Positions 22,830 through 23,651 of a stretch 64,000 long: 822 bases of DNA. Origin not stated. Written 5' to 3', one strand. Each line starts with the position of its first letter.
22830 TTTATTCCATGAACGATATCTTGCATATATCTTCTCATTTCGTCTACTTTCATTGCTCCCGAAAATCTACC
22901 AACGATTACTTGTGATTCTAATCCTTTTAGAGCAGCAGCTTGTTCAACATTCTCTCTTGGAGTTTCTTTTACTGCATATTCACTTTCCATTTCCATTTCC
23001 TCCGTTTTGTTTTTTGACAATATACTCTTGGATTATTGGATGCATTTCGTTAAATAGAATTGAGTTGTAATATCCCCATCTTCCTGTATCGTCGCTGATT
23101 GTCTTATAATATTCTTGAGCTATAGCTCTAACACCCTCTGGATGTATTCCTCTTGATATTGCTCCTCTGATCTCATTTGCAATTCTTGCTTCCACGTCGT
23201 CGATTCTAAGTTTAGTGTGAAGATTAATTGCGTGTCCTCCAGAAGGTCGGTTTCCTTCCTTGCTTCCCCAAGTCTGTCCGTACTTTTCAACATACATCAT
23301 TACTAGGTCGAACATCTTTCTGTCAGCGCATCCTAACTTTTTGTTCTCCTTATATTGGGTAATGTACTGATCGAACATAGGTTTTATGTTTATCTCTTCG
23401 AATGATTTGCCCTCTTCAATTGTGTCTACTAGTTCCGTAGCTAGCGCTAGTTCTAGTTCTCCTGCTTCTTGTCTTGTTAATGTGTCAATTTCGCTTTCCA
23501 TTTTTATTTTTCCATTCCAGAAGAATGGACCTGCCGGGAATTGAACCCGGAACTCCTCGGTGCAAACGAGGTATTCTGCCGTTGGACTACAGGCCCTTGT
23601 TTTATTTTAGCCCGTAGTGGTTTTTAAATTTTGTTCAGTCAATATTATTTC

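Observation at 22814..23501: Two-gene protein-coding module embedded in the 16S-23S rRNA spacer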

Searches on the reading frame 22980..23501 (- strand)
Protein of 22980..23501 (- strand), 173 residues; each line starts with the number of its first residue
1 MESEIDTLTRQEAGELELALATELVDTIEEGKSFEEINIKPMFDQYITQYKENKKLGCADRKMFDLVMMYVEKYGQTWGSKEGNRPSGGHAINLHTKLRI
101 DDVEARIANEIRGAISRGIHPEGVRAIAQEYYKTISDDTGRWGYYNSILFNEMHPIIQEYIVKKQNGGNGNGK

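Call 7: search_protein_families(library=pfam, proteins=[window:22980-23501:-], max_evalue=1)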
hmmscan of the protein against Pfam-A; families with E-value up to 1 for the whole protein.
window:22980-23501:- (173 aa): 0 families

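Call 8: search_protein_families(library=phrogs, proteins=[window:22980-23501:-], max_evalue=1)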
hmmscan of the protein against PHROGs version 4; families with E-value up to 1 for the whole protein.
window:22980-23501:- (173 aa): 2 families
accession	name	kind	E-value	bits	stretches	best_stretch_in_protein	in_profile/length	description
phrog_33206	-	unknown function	0.044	14.7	1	23-66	52-94/164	-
phrog_35200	-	unknown function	0.13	12.4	1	18-76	105-162/341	-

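Call 9: search_solved_structures(query=window:22980-23501:-, max_evalue=10)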
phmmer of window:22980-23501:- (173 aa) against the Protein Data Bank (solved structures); distinct sequences matched with E-value up to 10: 1.
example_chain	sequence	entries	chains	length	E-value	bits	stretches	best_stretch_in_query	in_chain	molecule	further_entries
3p1u_A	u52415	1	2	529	1.1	12.3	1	104-163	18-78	SusD homolog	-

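Call 11: find_homologous_proteins(query=window:22980-23501:-, max_evalue=0.01)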
Query window:22980-23501:- (173 aa): 1 proteins with E <= 0.01 among 41 candidates.
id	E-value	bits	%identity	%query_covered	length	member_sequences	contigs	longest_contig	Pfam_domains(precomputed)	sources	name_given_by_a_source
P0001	1.5e-111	388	100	100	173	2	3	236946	-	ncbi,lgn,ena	ncbi:MAG: hypothetical protein WAU65_02175 [Candidatus Nanoarchaeia archaeon]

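Call 13: find_encoding_contigs(protein=P0001, flank=10000, max_places=10)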
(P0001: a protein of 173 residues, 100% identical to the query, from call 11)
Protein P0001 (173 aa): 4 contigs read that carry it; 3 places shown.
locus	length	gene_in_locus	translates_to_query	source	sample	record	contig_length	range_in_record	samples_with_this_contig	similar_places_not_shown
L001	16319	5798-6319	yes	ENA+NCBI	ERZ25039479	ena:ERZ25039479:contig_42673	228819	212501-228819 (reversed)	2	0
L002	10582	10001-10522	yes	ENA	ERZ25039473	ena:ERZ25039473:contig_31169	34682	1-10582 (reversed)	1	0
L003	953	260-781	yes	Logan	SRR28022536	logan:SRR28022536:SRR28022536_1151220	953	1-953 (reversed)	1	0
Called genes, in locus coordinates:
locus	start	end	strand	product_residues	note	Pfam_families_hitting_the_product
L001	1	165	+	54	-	?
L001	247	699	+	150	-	-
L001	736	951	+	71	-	-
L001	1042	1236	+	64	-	-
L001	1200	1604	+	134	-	-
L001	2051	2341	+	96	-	-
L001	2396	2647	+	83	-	-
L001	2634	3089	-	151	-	PF13298:LigD_N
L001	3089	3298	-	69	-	-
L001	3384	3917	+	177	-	-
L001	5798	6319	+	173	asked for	-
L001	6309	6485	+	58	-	-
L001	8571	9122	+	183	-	PF00961:LAGLIDADG_1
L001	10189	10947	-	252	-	-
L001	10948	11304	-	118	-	PF12643:MazG-like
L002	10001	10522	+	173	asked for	-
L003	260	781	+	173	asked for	-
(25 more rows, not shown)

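Call 16: search_protein_representatives(protein=window:22980-23501:-)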
Query: 173 residues. Proteins with E-value up to 0.001 (for the whole library): 4; up to 1e-10: 2; up to 1e-30: 1. The best 4 are listed.
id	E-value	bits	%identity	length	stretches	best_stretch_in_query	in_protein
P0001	4.7e-112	387.8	100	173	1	1-173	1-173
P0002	2.9e-12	63.0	42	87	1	2-81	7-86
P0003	7.8e-10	55.2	41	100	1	97-164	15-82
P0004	8.3e-08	48.6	46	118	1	2-75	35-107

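Call 18: find_encoding_contigs(protein=P0002, flank=10000)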
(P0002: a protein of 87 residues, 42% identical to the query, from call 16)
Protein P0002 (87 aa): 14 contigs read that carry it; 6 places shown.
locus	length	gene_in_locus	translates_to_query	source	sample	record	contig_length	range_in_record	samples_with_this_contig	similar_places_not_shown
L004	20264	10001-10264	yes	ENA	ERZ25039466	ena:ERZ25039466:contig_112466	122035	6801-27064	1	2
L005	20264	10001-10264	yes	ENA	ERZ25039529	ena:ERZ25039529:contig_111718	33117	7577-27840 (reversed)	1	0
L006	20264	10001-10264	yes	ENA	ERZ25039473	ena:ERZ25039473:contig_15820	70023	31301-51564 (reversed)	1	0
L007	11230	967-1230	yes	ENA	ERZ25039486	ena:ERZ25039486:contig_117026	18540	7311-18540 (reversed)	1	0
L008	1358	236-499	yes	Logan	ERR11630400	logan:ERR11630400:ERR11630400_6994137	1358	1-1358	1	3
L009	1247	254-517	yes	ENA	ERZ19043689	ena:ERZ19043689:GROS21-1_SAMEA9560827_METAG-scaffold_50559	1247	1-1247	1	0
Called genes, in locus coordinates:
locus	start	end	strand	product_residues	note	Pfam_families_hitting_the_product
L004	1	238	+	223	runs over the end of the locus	PF01172:SBDS_N, PF09377:SBDS_domain_II, PF20268:SBDS_C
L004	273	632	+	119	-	-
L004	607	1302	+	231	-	PF14382:ECR1_N, PF22625:ECR1_N_2 (weak), PF21266:S1_RRP4 (faint), PF00013:KH_1, PF15985:KH_6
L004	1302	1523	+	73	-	-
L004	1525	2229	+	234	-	PF01138:RNase_PH, PF03725:RNase_PH_C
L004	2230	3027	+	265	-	PF01138:RNase_PH, PF03725:RNase_PH_C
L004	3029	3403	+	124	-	PF01192:RNA_pol_Rpb6 (weak)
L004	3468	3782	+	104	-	-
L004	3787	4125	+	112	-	-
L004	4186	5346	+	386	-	PF03952:Enolase_N, PF00113:Enolase_C, PF13378:MR_MLE_C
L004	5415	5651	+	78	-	-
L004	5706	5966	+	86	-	-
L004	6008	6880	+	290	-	PF00318:Ribosomal_S2 (faint)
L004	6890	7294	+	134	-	PF01451:LMWPc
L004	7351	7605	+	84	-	-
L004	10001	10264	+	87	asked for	-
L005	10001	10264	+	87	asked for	-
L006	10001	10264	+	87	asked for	-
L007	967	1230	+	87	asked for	-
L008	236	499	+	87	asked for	-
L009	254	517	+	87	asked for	-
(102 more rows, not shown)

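Call 19: find_encoding_contigs(protein=P0003, flank=10000)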
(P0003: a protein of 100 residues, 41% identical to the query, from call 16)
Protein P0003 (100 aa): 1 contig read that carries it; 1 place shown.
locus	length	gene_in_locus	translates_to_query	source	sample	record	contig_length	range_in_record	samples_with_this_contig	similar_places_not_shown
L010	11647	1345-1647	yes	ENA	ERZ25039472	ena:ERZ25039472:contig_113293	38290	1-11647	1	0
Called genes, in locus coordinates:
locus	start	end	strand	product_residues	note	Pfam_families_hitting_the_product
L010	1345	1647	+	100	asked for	-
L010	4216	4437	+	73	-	-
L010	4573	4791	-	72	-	-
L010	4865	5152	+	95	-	-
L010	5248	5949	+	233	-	PF00106:adh_short, PF08659:KR, PF13561:adh_short_C2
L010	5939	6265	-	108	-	-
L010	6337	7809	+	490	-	PF00122:E1-E2_ATPase, PF00702:Hydrolase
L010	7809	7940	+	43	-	-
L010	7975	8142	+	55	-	-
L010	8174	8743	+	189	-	-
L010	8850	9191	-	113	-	-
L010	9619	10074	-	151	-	-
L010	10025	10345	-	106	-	-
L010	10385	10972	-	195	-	-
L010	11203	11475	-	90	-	-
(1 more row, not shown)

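Call 20: find_encoding_contigs(protein=P0004, flank=10000)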
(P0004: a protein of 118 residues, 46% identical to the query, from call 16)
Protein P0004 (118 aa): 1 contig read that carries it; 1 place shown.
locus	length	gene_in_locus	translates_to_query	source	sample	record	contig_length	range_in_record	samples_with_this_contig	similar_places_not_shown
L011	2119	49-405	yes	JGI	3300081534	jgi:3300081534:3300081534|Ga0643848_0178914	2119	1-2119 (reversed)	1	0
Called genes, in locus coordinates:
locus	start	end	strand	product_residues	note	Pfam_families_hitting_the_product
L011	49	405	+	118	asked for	-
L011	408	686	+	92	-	-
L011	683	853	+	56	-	-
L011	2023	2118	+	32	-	?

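Call 49: predict_structure(alignment_id=A3)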
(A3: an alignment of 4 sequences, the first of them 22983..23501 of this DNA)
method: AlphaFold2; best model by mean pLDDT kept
length: 173 residues; sequences in the alignment: 4
mean_pLDDT: 59.1   pTM: 0.35
mean pLDDT of the five models: 59.1, 59.0, 58.2, 55.6, 53.2
residues with pLDDT >= 90: 0; 70-90: 28; 50-70: 106; < 50: 39
segments of 3 or more residues with pLDDT < 50: 76-98, 141-147, 168-173
pLDDT, mean of each block of 10 residues (from residue 1): 56 71 69 61 74 64 63 48 31 45 64 70 67 59 46 64 59 36
secondary structure, 60 per line:
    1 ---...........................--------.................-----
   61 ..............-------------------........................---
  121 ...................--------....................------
elements in order: H4-30 H39-55 H61-74 H94-117 H121-139 H148-167

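Call 71: fold_search(model_id=the predicted structure, library=pdb)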
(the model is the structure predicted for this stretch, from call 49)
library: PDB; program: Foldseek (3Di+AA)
matches with E <= 10: 55; with E <= 0.001: 0
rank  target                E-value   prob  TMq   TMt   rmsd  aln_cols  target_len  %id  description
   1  7jm7_B                2.5e-01  0.23  0.21  0.18  17.3       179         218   15  Structure of human CLC-7/OSTM1 complex (released 2020-09-02)
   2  5cwb                  9.7e-01  0.20  0.24  0.21  15.8       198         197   12  Crystal structure of de novo designed helical repeat protein DHR4 (released 2015-12-16)
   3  7cq6_A                1.1e+00  0.12  0.23  0.20  16.1       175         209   14  Structure of the human CLCN7-OSTM1 complex (released 2020-11-11)
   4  9dt9_A                1.6e+00  0.38  0.28  0.41  11.8       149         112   12  Crystal Structure of 231_C2_TrkA (released 2025-04-23)
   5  7udk_A                1.7e+00  0.14  0.24  0.24  13.1       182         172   12  Crystal structure of designed helical repeat protein RPB_LRP2_R4 bound to LRPx4 peptide (released 2023-03-22)
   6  7cq5_B                1.7e+00  0.09  0.22  0.20  15.7       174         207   15  Structure of the human CLCN7-OSTM1 complex with ATP (released 2020-11-11)
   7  9g6c_D                2.3e+00  0.07  0.21  0.18  15.4       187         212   14  CLC7/OSTM1 complex with bound PIP2 lipid (released 2025-07-30)
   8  6w2q                  2.4e+00  0.14  0.24  0.22  12.1       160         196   12  Junction 34, DHR53-DHR4 (released 2020-04-15)
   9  8w6y                  2.7e+00  0.07  0.22  0.23  17.6       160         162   16  Ferritin from Ureaplasma diversum soaking in Fe2+ solution for 10 min (released 2024-06-12)
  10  7bxu_C                2.7e+00  0.06  0.20  0.18  16.3       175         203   16  CLC-7/Ostm1 membrane protein complex (released 2020-09-16)
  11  7cq5_A                2.7e+00  0.06  0.19  0.17  15.3       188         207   13  Structure of the human CLCN7-OSTM1 complex with ATP (released 2020-11-11)
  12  6ek8                  2.7e+00  0.04  0.15  0.12  26.5       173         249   16  YaxB from Yersinia enterocolitica (released 2018-05-16)
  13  8cwy_A                3.0e+00  0.14  0.24  0.12  15.4       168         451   12  Accurate computational design of genetically encoded 3D protein crystals (released 2023-11-01)
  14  3zc0_A                3.0e+00  0.11  0.30  0.28  13.3       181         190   12  Structure of AfC3PO - duplex RNA complex (released 2013-01-23)
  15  2ra1                  3.0e+00  0.07  0.22  0.11  16.9       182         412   15  Crystal structure of the N-terminal part of the bacterial S-layer protein SbsC (released 2008-08-19)
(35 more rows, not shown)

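Call 74: list_cluster_members(proteins=[window:22980-23501:-, window:22817-22996:-, window:22817-22990:-, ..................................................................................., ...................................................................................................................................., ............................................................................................, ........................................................])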
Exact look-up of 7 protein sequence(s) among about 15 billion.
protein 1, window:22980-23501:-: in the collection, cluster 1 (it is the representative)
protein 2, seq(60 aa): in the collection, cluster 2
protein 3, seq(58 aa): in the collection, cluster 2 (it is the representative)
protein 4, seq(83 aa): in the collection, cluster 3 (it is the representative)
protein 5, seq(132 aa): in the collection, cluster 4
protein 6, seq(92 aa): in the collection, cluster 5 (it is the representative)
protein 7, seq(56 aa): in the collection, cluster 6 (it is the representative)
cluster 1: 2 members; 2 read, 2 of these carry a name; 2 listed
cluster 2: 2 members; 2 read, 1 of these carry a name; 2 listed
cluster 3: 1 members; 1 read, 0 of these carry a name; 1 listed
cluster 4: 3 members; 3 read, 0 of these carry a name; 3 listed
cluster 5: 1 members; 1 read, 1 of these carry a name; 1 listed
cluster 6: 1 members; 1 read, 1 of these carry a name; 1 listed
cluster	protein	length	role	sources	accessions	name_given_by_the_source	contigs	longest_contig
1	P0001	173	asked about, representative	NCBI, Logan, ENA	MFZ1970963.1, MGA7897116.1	MAG: hypothetical protein WAU65_02175 [Candidatus Nanoarchaeia archaeon]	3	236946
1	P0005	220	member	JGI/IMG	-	hypothetical protein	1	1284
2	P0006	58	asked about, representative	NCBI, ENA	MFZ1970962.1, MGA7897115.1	MAG: hypothetical protein WAU65_02170 [Candidatus Nanoarchaeia archaeon]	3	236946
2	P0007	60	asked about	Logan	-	-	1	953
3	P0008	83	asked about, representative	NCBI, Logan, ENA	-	-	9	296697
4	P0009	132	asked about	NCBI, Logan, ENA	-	-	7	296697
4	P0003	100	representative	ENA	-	-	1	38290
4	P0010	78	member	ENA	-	-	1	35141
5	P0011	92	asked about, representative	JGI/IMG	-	hypothetical protein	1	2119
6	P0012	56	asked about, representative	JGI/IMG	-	hypothetical protein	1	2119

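Call 76: find_encoding_contigs(protein=P0005, flank=5000)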
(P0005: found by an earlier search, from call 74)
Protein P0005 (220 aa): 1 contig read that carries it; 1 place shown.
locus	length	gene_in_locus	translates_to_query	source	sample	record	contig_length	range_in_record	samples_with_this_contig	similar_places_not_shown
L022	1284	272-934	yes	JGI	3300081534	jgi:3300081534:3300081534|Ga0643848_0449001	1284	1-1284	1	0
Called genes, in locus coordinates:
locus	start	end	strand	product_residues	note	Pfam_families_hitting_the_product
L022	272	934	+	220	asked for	-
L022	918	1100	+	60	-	-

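Call 85: search_protein_families(library=padloc, proteins=[window:22980-23501:-, P0009, P0008, P0002, P0011, P0012], max_evalue=1)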
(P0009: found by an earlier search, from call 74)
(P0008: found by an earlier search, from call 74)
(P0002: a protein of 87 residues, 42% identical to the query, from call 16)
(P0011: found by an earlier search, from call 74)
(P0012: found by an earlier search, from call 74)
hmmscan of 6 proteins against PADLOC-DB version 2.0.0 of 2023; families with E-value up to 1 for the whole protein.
window:22980-23501:- (173 aa): 0 families

P0009 (132 aa): 1 family
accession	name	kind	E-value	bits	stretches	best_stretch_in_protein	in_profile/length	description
PDLC01583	Cas11e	-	0.038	11.9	1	10-61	11-61/156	CAS-I-E; effector_SS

P0008 (83 aa): 0 families

P0002 (87 aa): 0 families

P0011 (92 aa): 0 families

P0012 (56 aa): 0 families
